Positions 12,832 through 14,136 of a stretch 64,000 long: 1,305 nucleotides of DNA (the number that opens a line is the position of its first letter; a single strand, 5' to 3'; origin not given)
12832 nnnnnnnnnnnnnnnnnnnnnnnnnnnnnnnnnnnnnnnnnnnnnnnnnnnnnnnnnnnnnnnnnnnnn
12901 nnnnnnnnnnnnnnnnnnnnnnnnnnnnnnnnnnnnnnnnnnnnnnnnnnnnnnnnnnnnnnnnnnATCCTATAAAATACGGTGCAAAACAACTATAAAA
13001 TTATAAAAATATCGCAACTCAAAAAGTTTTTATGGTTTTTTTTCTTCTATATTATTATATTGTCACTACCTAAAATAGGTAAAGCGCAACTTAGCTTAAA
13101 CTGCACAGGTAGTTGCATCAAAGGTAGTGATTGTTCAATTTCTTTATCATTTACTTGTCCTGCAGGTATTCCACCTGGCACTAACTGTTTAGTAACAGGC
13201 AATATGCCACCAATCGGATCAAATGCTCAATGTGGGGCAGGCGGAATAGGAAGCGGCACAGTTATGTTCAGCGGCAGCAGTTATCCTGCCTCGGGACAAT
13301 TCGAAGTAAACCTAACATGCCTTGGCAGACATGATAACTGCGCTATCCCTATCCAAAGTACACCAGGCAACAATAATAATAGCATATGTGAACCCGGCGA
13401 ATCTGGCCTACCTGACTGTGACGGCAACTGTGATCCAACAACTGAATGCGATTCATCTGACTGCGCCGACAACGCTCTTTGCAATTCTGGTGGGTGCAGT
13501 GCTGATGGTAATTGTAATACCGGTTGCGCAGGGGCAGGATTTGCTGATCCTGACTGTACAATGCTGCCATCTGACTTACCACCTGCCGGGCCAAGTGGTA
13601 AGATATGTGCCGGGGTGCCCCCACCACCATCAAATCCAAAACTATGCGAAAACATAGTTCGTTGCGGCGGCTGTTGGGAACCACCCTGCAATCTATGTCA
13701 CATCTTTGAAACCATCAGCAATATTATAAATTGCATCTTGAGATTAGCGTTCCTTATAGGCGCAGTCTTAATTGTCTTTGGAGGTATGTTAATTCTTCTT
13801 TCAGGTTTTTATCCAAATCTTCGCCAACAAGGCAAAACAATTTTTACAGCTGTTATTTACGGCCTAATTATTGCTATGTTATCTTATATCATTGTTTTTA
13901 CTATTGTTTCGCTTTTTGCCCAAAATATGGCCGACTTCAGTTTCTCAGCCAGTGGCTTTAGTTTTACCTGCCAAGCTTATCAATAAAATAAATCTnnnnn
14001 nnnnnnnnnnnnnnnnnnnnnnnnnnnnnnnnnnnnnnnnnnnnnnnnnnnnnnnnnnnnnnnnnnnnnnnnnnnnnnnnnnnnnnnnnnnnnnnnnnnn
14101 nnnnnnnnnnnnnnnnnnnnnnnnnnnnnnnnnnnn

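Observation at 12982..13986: Cys-rich ectodomain fused to the same pilin module, a candidate tip adhesin or minor pilin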

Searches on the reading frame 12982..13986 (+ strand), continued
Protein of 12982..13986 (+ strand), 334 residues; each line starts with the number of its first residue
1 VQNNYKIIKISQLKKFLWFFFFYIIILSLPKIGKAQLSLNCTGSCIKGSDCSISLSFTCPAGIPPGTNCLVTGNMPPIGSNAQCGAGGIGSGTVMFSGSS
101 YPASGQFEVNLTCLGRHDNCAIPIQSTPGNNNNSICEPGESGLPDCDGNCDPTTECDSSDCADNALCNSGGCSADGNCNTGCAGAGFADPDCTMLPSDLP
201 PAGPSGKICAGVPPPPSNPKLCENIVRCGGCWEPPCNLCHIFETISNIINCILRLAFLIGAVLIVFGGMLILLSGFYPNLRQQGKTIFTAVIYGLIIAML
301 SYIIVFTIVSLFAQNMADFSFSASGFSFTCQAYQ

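Call 69: find_encoding_contigs(protein=P0005, flank=6000, max_places=2)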
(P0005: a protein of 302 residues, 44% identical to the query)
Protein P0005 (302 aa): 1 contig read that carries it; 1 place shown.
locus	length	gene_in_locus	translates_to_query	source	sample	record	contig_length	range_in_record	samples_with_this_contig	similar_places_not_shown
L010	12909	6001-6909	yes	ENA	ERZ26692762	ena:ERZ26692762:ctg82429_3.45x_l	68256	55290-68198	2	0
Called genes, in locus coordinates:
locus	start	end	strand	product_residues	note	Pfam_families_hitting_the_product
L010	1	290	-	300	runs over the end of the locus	-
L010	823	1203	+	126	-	PF02021:UPF0102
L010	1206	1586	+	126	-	-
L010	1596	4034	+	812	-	PF00521:DNA_topoisoIV, PF03989:DNA_gyraseA_C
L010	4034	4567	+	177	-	PF13489:Methyltransf_23 (weak), PF01209:Ubie_methyltran, PF05175:MTS (weak), PF06325:PrmA (faint), PF13847:Methyltransf_31, PF08241:Methyltransf_11, PF08242:Methyltransf_12, PF13649:Methyltransf_25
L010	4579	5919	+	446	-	PF01547:SBP_bac_1, PF13416:SBP_bac_8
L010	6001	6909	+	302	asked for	PF18895:T4SS_pilin (weak)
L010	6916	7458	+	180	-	PF04956:TrbC (weak), PF18895:T4SS_pilin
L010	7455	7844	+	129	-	PF18895:T4SS_pilin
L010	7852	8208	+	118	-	PF04956:TrbC, PF18895:T4SS_pilin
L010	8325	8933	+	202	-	PF18895:T4SS_pilin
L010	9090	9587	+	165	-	PF04956:TrbC (faint), PF18895:T4SS_pilin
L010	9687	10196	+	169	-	PF18895:T4SS_pilin (weak)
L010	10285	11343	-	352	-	-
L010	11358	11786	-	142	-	-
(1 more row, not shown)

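Call 70: find_encoding_contigs(protein=P0008, flank=6000, max_places=2)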
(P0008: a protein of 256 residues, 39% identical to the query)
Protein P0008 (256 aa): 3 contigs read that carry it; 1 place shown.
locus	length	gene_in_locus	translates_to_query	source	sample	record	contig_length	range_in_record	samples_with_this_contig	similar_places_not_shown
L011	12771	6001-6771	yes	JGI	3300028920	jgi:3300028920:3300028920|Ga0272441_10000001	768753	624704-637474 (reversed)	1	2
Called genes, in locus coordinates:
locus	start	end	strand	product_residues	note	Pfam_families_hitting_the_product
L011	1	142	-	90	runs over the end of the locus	PF04221:RelB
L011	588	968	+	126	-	-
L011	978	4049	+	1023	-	PF00521:DNA_topoisoIV, PF14890:Intein_splicing, PF00521:DNA_topoisoIV, PF03989:DNA_gyraseA_C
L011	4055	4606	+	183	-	PF06325:PrmA (weak), PF01209:Ubie_methyltran, PF03848:TehB, PF13489:Methyltransf_23, PF13847:Methyltransf_31, PF08241:Methyltransf_11, PF08242:Methyltransf_12, PF13649:Methyltransf_25, +1 more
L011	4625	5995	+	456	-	PF01547:SBP_bac_1, PF13416:SBP_bac_8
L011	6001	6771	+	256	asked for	-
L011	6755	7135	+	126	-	PF04956:TrbC (weak), PF18895:T4SS_pilin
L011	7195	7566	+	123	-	PF04956:TrbC (faint), PF18895:T4SS_pilin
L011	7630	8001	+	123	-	PF18895:T4SS_pilin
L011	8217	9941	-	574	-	PF12229:PG_binding_4, PF04294:VanW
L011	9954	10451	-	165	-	PF17886:ArsA_HSP20 (weak), PF00011:HSP20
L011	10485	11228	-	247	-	PF13367:PrsW-protease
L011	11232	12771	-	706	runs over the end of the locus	PF00133:tRNA-synt_1, PF09334:tRNA-synt_1g, PF13603:tRNA-synt_1_2, PF09334:tRNA-synt_1g, PF00133:tRNA-synt_1, PF08264:Anticodon_1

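Call 71: find_encoding_contigs(protein=P0034, flank=6000, max_places=2)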
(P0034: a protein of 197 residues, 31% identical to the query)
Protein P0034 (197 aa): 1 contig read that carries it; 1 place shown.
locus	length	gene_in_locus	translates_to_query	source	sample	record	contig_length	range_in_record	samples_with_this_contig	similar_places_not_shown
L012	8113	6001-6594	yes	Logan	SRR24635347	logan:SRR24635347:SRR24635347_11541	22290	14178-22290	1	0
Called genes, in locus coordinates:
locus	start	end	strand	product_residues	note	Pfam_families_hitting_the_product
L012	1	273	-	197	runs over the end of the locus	PF04542:Sigma70_r2, PF08281:Sigma70_r4_2, PF04545:Sigma70_r4 (weak)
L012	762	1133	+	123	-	PF02021:UPF0102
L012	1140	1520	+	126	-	-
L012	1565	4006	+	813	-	PF00521:DNA_topoisoIV, PF03989:DNA_gyraseA_C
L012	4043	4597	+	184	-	PF01135:PCMT (weak), PF01209:Ubie_methyltran, PF03848:TehB (weak), PF05175:MTS (weak), PF13847:Methyltransf_31, PF08241:Methyltransf_11, PF08242:Methyltransf_12, PF13649:Methyltransf_25, +1 more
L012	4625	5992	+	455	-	PF01547:SBP_bac_1, PF13416:SBP_bac_8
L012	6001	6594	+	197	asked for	-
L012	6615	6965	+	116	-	PF18895:T4SS_pilin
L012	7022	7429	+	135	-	PF18895:T4SS_pilin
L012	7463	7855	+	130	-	PF18895:T4SS_pilin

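Call 73: search_protein_families(library=pfam, proteins=[P0008, P0009, P0005, P0029, P0125, P0080, P0060, P0044, P0101, P0022], max_evalue=0.01)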
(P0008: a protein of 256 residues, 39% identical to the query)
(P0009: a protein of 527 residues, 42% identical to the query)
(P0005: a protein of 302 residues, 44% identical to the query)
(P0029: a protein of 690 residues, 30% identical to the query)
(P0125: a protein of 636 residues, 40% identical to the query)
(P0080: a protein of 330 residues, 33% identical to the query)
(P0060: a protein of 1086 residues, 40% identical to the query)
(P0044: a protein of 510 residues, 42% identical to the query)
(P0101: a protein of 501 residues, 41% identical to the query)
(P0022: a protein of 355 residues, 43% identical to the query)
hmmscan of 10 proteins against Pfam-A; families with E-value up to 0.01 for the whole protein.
P0008 (256 aa): 0 families

P0009 (527 aa): 1 family
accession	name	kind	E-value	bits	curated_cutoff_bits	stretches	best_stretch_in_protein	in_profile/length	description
PF18895.5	T4SS_pilin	-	2.6e-06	27.9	26.6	1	425-489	8-71/71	Type IV secretion system pilin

P0005 (302 aa): 1 family
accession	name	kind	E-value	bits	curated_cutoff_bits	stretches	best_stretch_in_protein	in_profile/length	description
PF18895.5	T4SS_pilin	-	4.4e-06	27.1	26.6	1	202-265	9-71/71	Type IV secretion system pilin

P0029 (690 aa): 2 families
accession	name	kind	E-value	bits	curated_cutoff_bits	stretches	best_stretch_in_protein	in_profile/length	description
PF01833.30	TIG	-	9.7e-18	64.4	20.9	1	412-494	1-84/84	IPT/TIG domain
PF18895.5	T4SS_pilin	-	1.2e-08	35.4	26.6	1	608-664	15-70/71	Type IV secretion system pilin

P0125 (636 aa): 2 families
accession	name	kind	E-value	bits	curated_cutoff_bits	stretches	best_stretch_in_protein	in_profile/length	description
PF18895.5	T4SS_pilin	-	6e-10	39.5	26.6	1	555-619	7-70/71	Type IV secretion system pilin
PF04956.18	TrbC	-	0.0078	16.8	27.9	1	556-618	40-96/98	TrbC/VIRB2 pilin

P0080 (330 aa): 3 families
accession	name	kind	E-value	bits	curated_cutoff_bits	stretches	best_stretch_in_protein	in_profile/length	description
PF16656.11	Pur_ac_phosph_N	-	2.6e-10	41.1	30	1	109-185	4-83/93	Purple acid Phosphatase, N-terminal domain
PF18895.5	T4SS_pilin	-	4.7e-07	30.2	26.6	1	261-315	16-69/71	Type IV secretion system pilin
PF00041.27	fn3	-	4.3e-05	24.1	25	0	162-196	48-81/84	Fibronectin type III domain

P0060 (1086 aa): 9 families
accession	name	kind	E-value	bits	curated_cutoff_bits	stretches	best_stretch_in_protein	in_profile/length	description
PF00112.29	Peptidase_C1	-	1.3e-38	133.8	20.7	1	875-1074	3-214/220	Papain family cysteine protease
PF18895.5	T4SS_pilin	-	9e-07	29.3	26.6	1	52-115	9-71/71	Type IV secretion system pilin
PF00801.26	PKD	-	7.2e-06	26.4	23.5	1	800-867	8-76/80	PKD domain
PF18911.6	PKD_4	-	6.6e-05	23.3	27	1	805-868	16-81/85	PKD domain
PF22352.2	K319L-like_PKD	-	0.00089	19.7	27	1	810-871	15-83/84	K319L-like, PKD domain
PF03051.21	Peptidase_C1_2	-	0.0032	16.8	22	0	1029-1075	357-405/438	Peptidase C1-like family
PF19077.6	Big_13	-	0.0038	18.1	27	1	838-871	64-99/102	Bacterial Ig-like domain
PF17957.7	Big_7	-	0.0072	17.4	24.1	0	791-820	2-31/70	Bacterial Ig domain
PF13529.12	Peptidase_C39_2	-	0.01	16.9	24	0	992-1049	85-139/143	Peptidase_C39 like family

P0044 (510 aa): 1 family
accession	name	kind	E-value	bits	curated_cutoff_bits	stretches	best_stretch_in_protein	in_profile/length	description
PF18895.5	T4SS_pilin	-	0.0011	19.5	26.6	1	57-119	9-70/71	Type IV secretion system pilin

P0101 (501 aa): 2 families
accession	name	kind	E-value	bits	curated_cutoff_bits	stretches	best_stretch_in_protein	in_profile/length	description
PF01464.25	SLT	-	3.2e-14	52.9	21.3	1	342-436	16-103/117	Transglycosylase SLT domain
PF18895.5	T4SS_pilin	-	0.001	19.5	26.6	1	56-113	13-66/71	Type IV secretion system pilin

P0022 (355 aa): 1 family
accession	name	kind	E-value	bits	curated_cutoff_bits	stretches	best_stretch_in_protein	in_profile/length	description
PF18895.5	T4SS_pilin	-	2.4e-08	34.4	26.6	1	62-124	9-70/71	Type IV secretion system pilin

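Call 88: search_protein_families(library=pfam, proteins=[P0010, P0018, P0039, P0040, P0034, P0050, P0064, P0071, P0097, P0118], max_evalue=0.01)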
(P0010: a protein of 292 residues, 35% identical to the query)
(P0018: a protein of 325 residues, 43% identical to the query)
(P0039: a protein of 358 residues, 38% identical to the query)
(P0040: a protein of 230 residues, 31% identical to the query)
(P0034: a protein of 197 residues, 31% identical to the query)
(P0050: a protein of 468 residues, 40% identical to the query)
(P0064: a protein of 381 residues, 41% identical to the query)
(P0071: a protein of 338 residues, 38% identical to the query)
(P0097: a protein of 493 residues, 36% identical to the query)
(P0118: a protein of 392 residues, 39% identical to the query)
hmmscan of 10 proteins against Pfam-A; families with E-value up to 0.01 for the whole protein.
P0010 (292 aa): 1 family
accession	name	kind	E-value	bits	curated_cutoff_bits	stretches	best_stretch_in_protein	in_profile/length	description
PF18895.5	T4SS_pilin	-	0.00026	21.4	26.6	1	199-263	5-68/71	Type IV secretion system pilin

P0018 (325 aa): 1 family
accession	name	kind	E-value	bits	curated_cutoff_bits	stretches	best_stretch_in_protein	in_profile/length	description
PF18895.5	T4SS_pilin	-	2.3e-07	31.2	26.6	1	44-111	6-71/71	Type IV secretion system pilin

P0039 (358 aa): 1 family
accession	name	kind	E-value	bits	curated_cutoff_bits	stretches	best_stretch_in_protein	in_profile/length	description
PF18895.5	T4SS_pilin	-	1.2e-08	35.4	26.6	1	48-109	8-68/71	Type IV secretion system pilin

P0040 (230 aa): 2 families
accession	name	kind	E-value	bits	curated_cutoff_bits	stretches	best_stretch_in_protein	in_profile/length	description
PF18895.5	T4SS_pilin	-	6.7e-08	32.9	26.6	1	139-203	6-69/71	Type IV secretion system pilin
PF04956.18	TrbC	-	0.0012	19.5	27.9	0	142-198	41-91/98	TrbC/VIRB2 pilin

P0034 (197 aa): 2 families
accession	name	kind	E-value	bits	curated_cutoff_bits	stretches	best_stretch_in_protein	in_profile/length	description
PF10690.14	Myticin-prepro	-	0.00094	19.8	28.5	1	1-66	1-64/98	Myticin pre-proprotein from the mussel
PF18895.5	T4SS_pilin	-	0.0046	17.5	26.6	1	102-166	5-68/71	Type IV secretion system pilin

P0050 (468 aa): 1 family
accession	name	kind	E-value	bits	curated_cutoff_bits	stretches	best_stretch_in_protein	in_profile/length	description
PF18895.5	T4SS_pilin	-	1.3e-11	44.8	26.6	1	46-111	6-70/71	Type IV secretion system pilin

P0064 (381 aa): 1 family
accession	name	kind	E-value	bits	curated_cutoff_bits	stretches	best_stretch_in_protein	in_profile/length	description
PF18895.5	T4SS_pilin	-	3.4e-06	27.5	26.6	1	44-109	8-71/71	Type IV secretion system pilin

P0071 (338 aa): 1 family
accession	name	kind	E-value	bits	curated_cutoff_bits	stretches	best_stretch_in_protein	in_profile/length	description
PF18895.5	T4SS_pilin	-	4e-08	33.7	26.6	1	48-114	7-71/71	Type IV secretion system pilin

P0097 (493 aa): 1 family
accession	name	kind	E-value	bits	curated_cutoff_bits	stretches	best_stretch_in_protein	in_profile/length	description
PF18895.5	T4SS_pilin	-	4.2e-08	33.6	26.6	1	48-111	6-68/71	Type IV secretion system pilin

P0118 (392 aa): 1 family
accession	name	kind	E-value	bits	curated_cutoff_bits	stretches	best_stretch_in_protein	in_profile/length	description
PF18895.5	T4SS_pilin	-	2.4e-10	40.7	26.6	1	57-118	9-69/71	Type IV secretion system pilin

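Call 91: find_encoding_contigs(protein=P0029, flank=6000, max_places=2)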
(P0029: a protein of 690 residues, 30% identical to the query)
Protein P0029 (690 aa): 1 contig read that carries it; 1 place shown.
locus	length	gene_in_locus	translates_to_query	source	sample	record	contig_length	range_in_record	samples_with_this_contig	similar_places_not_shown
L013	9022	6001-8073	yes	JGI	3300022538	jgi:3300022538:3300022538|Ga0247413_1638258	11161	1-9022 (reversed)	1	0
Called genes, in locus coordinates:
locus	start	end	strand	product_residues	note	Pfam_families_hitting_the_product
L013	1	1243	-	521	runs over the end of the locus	PF01676:Metalloenzyme, PF06415:iPGM_N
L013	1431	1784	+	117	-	-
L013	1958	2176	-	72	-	PF00472:RF-1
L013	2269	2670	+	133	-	-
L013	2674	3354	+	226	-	PF12705:PDDEXK_1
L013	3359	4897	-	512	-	-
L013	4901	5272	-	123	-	PF04977:DivIC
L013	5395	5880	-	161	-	-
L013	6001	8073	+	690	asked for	PF01833:TIG, PF18895:T4SS_pilin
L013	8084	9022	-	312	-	?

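Call 92: find_encoding_contigs(protein=P0060, flank=6000, max_places=2)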
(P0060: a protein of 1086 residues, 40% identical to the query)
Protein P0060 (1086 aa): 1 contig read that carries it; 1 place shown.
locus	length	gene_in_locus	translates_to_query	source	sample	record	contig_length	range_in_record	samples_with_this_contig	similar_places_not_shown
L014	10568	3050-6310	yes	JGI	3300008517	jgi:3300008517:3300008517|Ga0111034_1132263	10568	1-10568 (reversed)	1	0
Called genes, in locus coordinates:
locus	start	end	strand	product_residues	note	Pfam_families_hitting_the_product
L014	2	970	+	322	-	?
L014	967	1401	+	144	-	PF00075:RNase_H, PF13456:RVT_3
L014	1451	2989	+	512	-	PF05362:Lon_C (weak), PF13541:ChlI, PF00158:Sigma54_activat (faint), PF01078:Mg_chelatase, PF07728:AAA_5, PF00493:MCM (weak), PF13335:Mg_chelatase_C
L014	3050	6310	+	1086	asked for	PF18895:T4SS_pilin (weak), PF00801:PKD (weak), PF00112:Peptidase_C1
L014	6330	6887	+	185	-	PF03891:DUF333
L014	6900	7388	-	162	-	PF01327:Pep_deformylase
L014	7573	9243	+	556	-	-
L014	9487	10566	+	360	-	?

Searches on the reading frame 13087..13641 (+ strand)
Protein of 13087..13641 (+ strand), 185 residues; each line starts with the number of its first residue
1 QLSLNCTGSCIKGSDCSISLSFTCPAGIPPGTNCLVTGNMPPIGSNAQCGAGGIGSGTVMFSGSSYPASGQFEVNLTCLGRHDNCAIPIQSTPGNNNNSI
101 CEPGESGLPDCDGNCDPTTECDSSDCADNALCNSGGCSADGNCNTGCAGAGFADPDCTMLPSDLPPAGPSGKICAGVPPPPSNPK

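Call 33: find_homologous_proteins(query=window:13087-13641:+, max_evalue=10)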
Query seq(185 aa): 33 candidates shared short words with the query, none scored E <= 10.

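Call 76: search_solved_structures(query=window:13087-13629:+, max_evalue=10, show_alignments=3)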
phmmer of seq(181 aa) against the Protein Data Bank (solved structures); distinct sequences matched with E-value up to 10: 0.
